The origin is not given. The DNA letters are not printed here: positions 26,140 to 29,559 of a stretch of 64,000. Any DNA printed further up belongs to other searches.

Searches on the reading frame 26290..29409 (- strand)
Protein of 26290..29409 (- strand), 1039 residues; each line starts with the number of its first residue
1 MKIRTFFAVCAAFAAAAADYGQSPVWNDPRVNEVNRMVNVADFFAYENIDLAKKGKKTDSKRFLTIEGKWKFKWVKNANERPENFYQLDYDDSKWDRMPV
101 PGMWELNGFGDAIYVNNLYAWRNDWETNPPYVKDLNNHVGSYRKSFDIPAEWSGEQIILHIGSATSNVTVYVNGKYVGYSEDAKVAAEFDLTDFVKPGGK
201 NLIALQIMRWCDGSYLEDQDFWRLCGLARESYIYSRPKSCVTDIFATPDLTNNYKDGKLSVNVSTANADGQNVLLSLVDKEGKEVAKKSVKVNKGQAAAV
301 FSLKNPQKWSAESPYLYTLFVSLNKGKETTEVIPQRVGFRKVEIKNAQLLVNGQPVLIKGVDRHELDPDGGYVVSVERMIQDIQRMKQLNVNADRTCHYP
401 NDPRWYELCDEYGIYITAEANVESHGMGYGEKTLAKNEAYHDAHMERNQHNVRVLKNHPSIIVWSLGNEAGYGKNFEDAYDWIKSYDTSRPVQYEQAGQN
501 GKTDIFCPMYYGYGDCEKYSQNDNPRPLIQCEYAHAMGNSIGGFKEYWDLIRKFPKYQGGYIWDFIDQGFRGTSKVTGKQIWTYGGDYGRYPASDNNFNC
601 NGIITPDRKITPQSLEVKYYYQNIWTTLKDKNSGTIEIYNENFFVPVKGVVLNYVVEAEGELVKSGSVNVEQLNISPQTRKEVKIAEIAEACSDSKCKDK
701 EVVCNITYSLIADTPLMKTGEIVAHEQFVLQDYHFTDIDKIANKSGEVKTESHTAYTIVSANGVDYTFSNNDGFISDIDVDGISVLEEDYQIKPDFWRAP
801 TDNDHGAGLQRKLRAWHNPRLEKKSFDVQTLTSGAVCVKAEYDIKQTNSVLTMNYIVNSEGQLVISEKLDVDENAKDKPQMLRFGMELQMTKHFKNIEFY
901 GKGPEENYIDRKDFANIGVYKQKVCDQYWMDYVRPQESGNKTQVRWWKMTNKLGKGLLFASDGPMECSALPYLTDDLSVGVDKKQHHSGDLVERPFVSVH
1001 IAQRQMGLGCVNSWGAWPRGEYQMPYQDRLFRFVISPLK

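Call 87: search_protein_families(library=pfam, proteins=[window:26290-29409:-], max_evalue=0.00001)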
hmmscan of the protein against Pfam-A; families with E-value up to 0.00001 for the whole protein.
window:26290-29409:- (1039 aa): 6 families
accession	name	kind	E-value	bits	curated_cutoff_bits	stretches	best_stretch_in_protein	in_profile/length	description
PF02836.23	Glyco_hydro_2_C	-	9.2e-94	314.4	21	1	342-624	1-300/302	Glycosyl hydrolases family 2, TIM barrel domain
PF02929.23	Bgal_small_N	-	6.4e-64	216.4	25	1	761-1035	2-248/248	Beta galactosidase small chain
PF02837.24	Glyco_hydro_2_N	-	2.3e-29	102.9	28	1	66-237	4-169/169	Glycosyl hydrolases family 2, sugar binding domain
PF16353.11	LacZ_4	-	1e-18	67.8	27.3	1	636-731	1-87/87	Beta-galactosidase, domain 4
PF00703.27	Glyco_hydro_2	-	2.2e-18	67.4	23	1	241-340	3-109/109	Glycosyl hydrolases family 2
PF22666.2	Glyco_hydro_2_N2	-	7.1e-06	26.6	27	0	132-207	42-117/167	Glycosyl hydrolase 2 galactose-binding domain-like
